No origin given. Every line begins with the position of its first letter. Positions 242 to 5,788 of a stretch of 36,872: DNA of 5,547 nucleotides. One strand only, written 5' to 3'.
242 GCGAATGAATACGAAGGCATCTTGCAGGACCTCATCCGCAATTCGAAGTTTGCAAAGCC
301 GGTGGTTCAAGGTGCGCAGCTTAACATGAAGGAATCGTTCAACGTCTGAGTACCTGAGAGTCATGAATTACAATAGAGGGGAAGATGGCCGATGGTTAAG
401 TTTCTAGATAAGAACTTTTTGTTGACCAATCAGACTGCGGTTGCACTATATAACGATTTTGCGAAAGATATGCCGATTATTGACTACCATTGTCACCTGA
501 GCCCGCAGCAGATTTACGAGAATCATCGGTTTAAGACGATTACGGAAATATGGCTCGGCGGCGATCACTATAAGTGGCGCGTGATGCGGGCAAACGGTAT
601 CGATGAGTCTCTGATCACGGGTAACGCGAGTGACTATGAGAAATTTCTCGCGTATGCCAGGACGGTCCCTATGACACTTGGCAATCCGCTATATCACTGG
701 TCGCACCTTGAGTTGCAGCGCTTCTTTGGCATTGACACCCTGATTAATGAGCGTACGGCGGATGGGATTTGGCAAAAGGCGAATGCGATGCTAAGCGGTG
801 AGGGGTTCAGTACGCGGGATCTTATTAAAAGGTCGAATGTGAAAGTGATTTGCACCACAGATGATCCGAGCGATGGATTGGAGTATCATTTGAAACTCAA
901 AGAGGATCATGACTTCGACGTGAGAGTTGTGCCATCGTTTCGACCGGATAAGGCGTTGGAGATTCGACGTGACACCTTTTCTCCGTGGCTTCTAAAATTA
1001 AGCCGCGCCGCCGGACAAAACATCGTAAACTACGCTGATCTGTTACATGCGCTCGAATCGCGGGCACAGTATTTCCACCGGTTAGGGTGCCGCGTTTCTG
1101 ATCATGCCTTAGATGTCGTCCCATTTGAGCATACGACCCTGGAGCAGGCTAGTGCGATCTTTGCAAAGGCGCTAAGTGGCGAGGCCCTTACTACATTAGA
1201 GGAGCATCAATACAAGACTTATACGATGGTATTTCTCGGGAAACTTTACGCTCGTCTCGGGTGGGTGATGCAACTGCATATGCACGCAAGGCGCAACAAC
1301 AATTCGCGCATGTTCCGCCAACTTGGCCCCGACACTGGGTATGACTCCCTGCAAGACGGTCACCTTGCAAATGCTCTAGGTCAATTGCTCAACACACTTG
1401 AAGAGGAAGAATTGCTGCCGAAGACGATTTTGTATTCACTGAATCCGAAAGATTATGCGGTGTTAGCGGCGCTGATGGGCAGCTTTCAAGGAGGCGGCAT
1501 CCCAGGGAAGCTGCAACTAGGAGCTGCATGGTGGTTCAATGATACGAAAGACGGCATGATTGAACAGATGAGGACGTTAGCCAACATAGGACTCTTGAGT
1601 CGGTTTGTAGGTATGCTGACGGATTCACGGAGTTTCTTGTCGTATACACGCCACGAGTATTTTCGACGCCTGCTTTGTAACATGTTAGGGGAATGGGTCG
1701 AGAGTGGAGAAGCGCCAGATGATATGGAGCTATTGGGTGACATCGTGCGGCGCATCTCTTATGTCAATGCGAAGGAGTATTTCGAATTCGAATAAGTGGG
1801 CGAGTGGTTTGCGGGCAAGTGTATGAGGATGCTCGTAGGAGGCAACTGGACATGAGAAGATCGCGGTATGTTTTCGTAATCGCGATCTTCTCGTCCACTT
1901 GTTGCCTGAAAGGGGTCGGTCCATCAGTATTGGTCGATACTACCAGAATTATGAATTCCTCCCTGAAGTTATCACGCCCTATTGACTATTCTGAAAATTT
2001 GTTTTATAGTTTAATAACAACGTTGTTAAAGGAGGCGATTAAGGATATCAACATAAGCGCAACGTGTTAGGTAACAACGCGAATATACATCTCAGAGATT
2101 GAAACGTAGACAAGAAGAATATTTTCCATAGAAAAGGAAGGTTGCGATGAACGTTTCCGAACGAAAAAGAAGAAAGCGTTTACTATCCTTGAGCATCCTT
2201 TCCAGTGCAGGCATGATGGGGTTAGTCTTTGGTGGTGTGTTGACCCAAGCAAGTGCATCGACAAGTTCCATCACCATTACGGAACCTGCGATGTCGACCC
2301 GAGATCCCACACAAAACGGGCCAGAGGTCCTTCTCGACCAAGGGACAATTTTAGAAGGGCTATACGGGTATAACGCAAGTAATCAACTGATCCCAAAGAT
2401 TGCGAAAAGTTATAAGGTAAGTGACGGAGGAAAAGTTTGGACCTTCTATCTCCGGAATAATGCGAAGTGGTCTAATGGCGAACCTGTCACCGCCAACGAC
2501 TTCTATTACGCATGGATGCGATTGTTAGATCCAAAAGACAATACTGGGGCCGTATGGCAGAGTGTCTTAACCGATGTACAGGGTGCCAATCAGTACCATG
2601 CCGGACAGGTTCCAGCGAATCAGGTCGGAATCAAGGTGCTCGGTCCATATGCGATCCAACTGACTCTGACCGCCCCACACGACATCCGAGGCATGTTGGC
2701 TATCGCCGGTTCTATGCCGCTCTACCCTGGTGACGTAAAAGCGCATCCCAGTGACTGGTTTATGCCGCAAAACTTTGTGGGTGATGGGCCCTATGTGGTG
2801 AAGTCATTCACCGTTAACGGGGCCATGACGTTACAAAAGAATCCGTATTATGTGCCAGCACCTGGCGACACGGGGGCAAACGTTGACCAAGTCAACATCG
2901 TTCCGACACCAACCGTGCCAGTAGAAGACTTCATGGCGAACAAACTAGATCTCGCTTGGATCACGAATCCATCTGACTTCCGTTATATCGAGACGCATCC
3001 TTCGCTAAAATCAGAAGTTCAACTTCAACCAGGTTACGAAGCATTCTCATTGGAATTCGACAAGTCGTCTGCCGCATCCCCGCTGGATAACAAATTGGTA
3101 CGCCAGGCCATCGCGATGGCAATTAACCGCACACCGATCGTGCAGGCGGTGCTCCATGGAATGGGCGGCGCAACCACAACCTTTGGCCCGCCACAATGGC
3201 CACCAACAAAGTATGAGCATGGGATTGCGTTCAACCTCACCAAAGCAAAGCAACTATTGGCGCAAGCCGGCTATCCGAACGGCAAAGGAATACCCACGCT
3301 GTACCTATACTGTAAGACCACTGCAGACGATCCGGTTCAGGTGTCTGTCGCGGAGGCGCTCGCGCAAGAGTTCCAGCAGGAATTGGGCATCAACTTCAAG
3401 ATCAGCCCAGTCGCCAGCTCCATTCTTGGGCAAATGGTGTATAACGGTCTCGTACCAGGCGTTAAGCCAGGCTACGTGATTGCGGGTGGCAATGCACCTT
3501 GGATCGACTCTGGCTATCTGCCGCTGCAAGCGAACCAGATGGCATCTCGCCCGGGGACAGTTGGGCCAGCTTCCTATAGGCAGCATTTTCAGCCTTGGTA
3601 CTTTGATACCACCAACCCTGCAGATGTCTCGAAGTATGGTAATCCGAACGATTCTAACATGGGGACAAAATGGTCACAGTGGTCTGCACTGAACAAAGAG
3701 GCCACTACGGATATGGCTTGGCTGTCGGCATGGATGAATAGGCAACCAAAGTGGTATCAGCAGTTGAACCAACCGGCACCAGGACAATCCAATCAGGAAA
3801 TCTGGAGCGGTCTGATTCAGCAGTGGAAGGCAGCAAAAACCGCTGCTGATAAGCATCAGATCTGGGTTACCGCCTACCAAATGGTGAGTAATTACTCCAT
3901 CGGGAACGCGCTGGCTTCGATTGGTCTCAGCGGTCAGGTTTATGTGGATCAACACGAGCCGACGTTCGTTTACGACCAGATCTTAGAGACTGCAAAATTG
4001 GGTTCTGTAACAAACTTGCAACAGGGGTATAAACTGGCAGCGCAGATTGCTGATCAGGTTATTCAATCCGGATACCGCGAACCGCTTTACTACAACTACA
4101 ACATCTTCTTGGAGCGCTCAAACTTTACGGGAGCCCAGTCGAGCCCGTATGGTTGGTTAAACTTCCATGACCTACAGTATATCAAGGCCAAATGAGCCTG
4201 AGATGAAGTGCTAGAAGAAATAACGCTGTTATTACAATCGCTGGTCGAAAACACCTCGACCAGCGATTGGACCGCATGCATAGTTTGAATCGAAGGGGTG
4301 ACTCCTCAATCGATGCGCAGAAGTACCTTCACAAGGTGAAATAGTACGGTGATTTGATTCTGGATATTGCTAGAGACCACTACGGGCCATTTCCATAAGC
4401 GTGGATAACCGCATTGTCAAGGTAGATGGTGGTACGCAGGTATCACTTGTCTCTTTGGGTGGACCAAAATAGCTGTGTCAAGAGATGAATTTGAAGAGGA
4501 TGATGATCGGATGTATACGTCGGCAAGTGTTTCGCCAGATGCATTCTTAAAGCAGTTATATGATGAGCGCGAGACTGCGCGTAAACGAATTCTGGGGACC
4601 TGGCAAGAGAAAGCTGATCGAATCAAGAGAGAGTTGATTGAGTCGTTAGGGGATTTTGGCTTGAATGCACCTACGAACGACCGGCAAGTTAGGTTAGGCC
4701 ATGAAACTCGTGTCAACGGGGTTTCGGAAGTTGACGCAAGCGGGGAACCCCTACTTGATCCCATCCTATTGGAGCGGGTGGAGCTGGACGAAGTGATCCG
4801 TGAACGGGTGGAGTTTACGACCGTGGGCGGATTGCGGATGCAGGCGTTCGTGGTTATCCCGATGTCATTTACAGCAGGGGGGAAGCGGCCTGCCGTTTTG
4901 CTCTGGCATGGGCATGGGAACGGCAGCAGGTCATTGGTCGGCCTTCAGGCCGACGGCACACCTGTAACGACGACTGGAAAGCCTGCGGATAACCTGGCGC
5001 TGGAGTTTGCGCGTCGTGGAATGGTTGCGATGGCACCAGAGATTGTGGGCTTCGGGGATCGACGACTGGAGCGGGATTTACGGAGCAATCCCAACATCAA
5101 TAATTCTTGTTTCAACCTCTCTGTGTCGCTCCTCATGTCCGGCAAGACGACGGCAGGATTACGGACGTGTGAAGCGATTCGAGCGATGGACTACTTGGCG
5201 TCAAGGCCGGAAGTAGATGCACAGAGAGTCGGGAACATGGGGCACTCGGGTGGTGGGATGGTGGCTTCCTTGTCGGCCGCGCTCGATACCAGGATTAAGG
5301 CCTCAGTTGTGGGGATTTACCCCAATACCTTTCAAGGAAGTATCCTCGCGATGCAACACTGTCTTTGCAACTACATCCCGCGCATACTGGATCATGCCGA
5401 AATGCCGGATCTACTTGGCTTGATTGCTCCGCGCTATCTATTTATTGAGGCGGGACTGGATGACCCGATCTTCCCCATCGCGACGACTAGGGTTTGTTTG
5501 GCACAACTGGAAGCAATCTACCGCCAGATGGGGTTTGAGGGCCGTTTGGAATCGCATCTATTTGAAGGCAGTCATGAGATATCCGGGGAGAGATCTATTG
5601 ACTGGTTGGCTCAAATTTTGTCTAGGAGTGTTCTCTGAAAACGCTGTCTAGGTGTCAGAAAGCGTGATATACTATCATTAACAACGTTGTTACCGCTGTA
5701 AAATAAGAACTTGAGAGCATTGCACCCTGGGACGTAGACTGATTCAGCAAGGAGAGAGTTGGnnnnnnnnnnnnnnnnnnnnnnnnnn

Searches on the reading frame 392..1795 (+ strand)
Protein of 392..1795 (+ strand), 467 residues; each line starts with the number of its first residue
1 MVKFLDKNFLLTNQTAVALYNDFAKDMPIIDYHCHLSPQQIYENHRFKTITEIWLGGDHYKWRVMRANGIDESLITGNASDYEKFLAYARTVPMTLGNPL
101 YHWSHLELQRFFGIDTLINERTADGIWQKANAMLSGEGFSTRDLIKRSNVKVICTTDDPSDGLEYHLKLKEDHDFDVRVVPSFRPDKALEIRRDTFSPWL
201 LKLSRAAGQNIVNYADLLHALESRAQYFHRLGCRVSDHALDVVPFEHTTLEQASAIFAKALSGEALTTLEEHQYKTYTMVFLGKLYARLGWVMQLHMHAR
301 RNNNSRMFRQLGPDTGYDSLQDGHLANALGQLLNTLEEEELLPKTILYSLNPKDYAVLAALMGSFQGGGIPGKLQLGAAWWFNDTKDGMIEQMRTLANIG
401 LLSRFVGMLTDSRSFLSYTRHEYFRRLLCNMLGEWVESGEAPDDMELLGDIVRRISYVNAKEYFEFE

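Call 9: search_protein_families(library=pfam, proteins=[window:392-1795:+])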
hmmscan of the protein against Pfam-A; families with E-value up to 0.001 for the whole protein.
window:392-1795:+ (467 aa): 1 family
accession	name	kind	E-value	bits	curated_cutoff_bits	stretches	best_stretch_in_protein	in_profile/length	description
PF02614.20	UxaC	-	7.4e-220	731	25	1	1-464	1-464/464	Glucuronate isomerase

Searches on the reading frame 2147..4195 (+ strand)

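Call 9: search_protein_families(library=pfam, proteins=[window:2147-4195:+])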
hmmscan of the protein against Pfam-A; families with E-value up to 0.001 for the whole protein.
window:2147-4195:+ (682 aa): 1 family
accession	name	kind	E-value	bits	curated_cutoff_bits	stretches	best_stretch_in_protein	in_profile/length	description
PF00496.27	SBP_bac_5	-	2.1e-73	248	32.4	1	81-425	2-327/368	Bacterial extracellular solute-binding proteins, family 5 Middle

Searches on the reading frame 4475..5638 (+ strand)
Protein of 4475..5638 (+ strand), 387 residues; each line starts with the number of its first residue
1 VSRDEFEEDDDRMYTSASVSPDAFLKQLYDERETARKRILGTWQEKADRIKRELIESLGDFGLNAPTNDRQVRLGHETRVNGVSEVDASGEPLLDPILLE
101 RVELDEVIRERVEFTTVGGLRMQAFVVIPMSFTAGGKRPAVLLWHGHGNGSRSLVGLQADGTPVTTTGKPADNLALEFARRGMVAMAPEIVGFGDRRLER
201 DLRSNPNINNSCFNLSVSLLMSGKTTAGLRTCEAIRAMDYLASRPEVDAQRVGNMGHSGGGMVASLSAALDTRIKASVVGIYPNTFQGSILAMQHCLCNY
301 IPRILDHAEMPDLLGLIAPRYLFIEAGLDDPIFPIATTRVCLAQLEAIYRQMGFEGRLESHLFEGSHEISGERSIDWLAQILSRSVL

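Call 9: search_protein_families(library=pfam, proteins=[window:4475-5638:+])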
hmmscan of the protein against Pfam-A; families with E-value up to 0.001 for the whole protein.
window:4475-5638:+ (387 aa): 5 families
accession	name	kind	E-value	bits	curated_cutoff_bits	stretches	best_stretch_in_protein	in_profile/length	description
PF05448.18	AXE1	-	7.8e-08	31.9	21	1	233-283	159-208/321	Acetyl xylan esterase (AXE1)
PF01738.24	DLH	-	1.8e-05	24.9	21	1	175-289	34-135/217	Dienelactone hydrolase family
PF12715.13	Abhydrolase_7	-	2.4e-05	24.2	21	1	95-329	73-316/388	Abhydrolase family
PF00326.27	Peptidase_S9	-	0.00075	19.5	22.6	0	235-269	49-83/213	Prolyl oligopeptidase family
PF22244.2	GCE_fung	-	0.00091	19.5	27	0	236-277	89-132/231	Glucuronyl esterase, fungi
